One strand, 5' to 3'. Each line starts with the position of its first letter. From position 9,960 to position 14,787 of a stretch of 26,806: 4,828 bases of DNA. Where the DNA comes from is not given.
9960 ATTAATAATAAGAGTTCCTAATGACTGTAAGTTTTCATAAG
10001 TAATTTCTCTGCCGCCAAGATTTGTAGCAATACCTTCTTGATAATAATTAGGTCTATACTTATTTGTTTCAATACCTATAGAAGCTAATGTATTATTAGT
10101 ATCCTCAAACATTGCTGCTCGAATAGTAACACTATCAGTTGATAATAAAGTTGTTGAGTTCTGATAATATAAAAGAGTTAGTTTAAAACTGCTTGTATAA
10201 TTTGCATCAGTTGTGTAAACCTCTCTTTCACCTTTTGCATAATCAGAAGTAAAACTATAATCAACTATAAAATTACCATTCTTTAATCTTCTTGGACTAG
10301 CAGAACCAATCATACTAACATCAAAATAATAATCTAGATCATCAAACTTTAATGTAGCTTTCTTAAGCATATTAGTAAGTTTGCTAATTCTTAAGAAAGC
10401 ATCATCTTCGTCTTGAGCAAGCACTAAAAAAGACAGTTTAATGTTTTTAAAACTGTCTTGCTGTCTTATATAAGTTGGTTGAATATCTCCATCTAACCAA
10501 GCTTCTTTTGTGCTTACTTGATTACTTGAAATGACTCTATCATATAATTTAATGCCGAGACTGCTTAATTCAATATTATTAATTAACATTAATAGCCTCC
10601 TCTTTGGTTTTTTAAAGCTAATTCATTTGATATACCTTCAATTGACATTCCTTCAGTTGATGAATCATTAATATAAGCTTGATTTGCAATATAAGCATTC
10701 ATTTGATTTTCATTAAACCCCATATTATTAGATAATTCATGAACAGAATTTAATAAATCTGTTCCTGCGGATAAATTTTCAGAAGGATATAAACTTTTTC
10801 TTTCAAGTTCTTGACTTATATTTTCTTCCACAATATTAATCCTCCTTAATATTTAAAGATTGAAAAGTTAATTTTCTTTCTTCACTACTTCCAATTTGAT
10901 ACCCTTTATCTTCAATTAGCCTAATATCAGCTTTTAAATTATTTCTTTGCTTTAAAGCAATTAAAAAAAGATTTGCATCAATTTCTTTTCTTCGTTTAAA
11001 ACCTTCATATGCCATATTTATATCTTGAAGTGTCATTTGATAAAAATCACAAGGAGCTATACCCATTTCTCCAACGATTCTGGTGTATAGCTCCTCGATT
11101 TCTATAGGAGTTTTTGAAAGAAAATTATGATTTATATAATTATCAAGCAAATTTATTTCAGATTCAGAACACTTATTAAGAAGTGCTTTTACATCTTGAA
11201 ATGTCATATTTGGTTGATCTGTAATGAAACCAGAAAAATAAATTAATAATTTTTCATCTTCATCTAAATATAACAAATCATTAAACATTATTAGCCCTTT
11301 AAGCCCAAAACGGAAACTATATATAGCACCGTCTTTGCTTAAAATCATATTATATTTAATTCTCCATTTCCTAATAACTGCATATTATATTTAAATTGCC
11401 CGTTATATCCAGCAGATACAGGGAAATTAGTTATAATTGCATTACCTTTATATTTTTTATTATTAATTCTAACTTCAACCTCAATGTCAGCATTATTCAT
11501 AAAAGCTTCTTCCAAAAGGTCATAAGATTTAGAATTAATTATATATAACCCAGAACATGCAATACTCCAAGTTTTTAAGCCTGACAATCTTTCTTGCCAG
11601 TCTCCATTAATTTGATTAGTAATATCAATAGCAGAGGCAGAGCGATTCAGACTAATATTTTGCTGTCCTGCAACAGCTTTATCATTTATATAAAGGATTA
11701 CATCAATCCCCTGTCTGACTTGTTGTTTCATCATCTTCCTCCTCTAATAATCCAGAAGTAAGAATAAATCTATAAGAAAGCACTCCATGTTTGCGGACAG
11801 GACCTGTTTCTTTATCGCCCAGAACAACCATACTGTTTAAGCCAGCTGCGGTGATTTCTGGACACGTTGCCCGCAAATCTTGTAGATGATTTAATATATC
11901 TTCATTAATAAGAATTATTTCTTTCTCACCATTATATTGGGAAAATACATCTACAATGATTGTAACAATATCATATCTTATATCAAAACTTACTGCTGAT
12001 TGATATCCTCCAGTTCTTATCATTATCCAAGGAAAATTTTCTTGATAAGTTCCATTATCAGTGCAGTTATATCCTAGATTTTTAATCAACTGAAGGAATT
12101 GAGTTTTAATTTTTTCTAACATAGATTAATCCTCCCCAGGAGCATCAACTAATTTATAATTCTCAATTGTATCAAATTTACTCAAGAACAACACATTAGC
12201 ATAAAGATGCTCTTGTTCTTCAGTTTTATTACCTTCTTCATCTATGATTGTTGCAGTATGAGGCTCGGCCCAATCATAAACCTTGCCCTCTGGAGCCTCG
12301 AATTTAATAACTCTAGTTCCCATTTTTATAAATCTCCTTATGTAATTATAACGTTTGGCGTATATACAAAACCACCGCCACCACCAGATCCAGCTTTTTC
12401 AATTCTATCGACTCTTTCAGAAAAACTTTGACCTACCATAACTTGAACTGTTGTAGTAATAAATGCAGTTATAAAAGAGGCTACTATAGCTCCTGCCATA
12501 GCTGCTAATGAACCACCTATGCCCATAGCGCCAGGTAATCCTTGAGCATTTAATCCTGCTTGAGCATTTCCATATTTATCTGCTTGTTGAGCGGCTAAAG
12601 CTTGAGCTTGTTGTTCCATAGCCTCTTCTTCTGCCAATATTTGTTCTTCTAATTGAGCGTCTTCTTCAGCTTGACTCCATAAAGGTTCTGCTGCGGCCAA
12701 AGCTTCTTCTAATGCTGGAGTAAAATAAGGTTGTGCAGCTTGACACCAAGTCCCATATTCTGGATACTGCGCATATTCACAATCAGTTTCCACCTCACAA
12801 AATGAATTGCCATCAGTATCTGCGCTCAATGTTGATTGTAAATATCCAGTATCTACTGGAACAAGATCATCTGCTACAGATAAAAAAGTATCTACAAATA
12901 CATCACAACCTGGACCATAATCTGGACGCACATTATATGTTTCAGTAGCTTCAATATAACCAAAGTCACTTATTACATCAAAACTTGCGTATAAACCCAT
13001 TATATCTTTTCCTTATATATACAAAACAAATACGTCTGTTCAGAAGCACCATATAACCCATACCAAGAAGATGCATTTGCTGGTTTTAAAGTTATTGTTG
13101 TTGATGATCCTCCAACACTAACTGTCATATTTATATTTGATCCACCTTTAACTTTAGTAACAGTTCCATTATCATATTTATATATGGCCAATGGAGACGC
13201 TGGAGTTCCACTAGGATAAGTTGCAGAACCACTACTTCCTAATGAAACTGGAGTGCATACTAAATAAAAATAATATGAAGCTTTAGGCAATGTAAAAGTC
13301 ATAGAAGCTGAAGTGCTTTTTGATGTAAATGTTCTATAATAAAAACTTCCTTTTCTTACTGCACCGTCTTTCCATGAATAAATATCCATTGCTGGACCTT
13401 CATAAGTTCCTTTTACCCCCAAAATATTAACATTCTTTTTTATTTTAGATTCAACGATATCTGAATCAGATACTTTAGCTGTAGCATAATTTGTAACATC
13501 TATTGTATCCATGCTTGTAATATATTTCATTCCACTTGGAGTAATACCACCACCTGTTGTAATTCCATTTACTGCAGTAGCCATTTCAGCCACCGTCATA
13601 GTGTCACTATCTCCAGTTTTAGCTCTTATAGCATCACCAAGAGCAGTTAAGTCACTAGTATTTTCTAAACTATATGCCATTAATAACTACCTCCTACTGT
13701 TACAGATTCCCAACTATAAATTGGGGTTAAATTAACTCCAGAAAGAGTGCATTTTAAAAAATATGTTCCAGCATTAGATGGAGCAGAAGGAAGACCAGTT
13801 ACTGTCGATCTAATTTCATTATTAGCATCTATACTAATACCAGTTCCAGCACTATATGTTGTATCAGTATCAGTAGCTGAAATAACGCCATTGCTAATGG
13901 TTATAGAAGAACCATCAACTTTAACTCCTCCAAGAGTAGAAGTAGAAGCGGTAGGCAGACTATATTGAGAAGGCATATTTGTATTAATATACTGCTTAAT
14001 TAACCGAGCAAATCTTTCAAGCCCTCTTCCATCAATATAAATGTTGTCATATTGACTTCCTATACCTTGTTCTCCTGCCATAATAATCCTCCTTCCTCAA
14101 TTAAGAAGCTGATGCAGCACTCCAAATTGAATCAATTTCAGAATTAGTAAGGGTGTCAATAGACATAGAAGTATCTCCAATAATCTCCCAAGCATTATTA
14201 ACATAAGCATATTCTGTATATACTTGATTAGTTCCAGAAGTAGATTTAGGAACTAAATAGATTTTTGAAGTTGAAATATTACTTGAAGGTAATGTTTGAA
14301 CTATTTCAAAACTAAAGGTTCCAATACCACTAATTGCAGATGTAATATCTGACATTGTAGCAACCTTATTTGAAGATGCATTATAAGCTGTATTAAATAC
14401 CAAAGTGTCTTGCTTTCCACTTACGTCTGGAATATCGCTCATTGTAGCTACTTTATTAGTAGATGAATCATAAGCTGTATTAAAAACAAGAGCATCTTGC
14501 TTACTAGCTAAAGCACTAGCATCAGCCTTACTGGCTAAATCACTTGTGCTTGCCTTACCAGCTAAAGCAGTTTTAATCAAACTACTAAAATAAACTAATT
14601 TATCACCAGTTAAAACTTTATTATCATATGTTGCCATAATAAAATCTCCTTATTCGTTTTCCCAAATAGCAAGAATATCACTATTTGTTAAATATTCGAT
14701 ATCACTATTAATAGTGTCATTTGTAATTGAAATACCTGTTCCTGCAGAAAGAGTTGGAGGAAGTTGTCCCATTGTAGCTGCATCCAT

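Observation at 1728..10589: A single 2,953-codon tail-tip gene occupies one third of a 26.7-kb phage genome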

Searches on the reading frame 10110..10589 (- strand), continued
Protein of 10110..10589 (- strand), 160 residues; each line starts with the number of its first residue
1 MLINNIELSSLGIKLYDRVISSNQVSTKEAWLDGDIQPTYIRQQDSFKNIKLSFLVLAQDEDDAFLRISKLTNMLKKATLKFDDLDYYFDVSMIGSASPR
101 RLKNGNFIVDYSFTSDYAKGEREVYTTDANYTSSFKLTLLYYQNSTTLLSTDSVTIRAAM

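Call 103: search_protein_families(library=phrogs, proteins=[L021:16887-17726:+, L021:15509-15940:+, L022:8354-9172:-, L022:5618-6262:+, L021:13187-13849:+, L021:9823-9996:+], max_evalue=0.01)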
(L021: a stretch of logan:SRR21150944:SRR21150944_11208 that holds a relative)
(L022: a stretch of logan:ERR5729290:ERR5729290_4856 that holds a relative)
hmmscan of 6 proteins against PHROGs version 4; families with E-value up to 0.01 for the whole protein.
L021:16887-17726:+ (279 aa): 0 families

L021:15509-15940:+ (143 aa): 1 family
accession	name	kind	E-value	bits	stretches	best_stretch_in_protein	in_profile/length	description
phrog_1111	-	DNA, RNA and nucleotide metabolism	0.00095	20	1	21-55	25-59/139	endonuclease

L022:8354-9172:- (272 aa): 0 families

L022:5618-6262:+ (214 aa): 0 families

L021:13187-13849:+ (220 aa): 1 family
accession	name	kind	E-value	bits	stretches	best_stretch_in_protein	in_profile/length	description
phrog_33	-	tail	0.0039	17.3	1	105-218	175-275/651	distal tail protein Dit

L021:9823-9996:+ (57 aa): 0 families

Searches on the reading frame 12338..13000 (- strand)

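Call 7: search_protein_families(library=phrogs, proteins=[window:12338-13000:-], max_evalue=0.01)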
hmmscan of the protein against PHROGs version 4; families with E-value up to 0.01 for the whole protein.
window:12338-13000:- (220 aa): 1 family
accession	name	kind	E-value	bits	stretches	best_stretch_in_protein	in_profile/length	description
phrog_5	-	connector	1e-06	29.7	1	44-100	128-193/239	tail completion or Neck1 protein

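Call 18: search_protein_families(library=pfam, proteins=[window:12338-13000:-], max_evalue=1)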
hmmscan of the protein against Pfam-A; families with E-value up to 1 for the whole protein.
window:12338-13000:- (220 aa): 1 family
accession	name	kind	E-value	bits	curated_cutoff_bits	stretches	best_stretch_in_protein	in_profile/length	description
PF04883.17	HK97-gp10_like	-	0.0025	19.2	21.4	1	39-83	29-78/78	Bacteriophage HK97-gp10, putative tail-component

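Call 83: search_protein_families(library=ncbifam, proteins=[window:12338-13000:-], max_evalue=0.1)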
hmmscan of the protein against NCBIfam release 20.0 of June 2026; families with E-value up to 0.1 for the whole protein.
window:12338-13000:- (220 aa): 2 families
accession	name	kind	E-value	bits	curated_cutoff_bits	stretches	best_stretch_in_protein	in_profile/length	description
TIGR01725.1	phge_HK97_gp10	equivalog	0.0015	19.1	30.8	1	48-99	43-102/120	HK97-gp10 family putative phage morphogenesis protein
NF003146.0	PRK04081.1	equivalog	0.032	13.6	194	1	115-178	79-141/207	hypothetical protein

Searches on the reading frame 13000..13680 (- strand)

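Call 7: search_protein_families(library=phrogs, proteins=[window:13000-13680:-], max_evalue=0.01)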
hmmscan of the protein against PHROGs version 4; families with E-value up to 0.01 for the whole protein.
window:13000-13680:- (226 aa): 2 families
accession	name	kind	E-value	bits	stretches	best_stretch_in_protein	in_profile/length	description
phrog_6908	-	head and packaging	0.0043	18.2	1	145-196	52-98/104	minor head protein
phrog_38337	-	unknown function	0.0058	16.3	1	7-97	304-394/622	-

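Call 18: search_protein_families(library=pfam, proteins=[window:13000-13680:-], max_evalue=1)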
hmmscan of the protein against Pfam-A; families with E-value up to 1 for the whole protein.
window:13000-13680:- (226 aa): 0 families

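Call 83: search_protein_families(library=ncbifam, proteins=[window:13000-13680:-], max_evalue=0.1)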
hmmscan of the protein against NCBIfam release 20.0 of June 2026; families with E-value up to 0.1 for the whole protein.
window:13000-13680:- (226 aa): 0 families

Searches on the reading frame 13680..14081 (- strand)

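Call 7: search_protein_families(library=phrogs, proteins=[window:13680-14081:-], max_evalue=0.01)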
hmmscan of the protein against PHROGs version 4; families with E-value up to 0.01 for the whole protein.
window:13680-14081:- (133 aa): 1 family
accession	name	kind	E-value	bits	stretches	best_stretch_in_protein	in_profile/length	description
phrog_15343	-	unknown function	3.1e-09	37.6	1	39-90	42-92/213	-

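Call 83: search_protein_families(library=ncbifam, proteins=[window:13680-14081:-], max_evalue=0.1)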
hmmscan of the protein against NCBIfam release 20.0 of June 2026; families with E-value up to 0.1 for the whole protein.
window:13680-14081:- (133 aa): 1 family
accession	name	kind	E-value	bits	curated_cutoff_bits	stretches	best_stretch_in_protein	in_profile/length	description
NF041938.1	RSIGE_not_HEIGH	exception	0.05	12.9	375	1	32-108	234-313/325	MYXO-CTERM-anchored inactivated metalloprotease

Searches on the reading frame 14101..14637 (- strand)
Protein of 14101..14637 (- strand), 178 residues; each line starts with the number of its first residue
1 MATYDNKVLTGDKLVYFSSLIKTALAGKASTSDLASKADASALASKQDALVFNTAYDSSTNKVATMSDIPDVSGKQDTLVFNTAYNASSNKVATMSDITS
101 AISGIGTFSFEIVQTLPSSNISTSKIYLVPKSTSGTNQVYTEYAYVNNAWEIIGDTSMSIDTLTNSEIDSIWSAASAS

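Call 8: search_protein_families(library=phrogs, proteins=[window:14101-14637:-], max_evalue=0.01)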
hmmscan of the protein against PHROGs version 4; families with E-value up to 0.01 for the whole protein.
window:14101-14637:- (178 aa): 2 families
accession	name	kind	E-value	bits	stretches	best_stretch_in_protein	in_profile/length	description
phrog_24103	-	unknown function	6.4e-08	33.8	1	32-171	43-187/197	-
phrog_10173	-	unknown function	0.0097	16.6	0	39-133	27-120/132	-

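Call 83: search_protein_families(library=ncbifam, proteins=[window:14101-14637:-], max_evalue=0.1)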
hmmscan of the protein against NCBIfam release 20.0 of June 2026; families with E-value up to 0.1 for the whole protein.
window:14101-14637:- (178 aa): 0 families
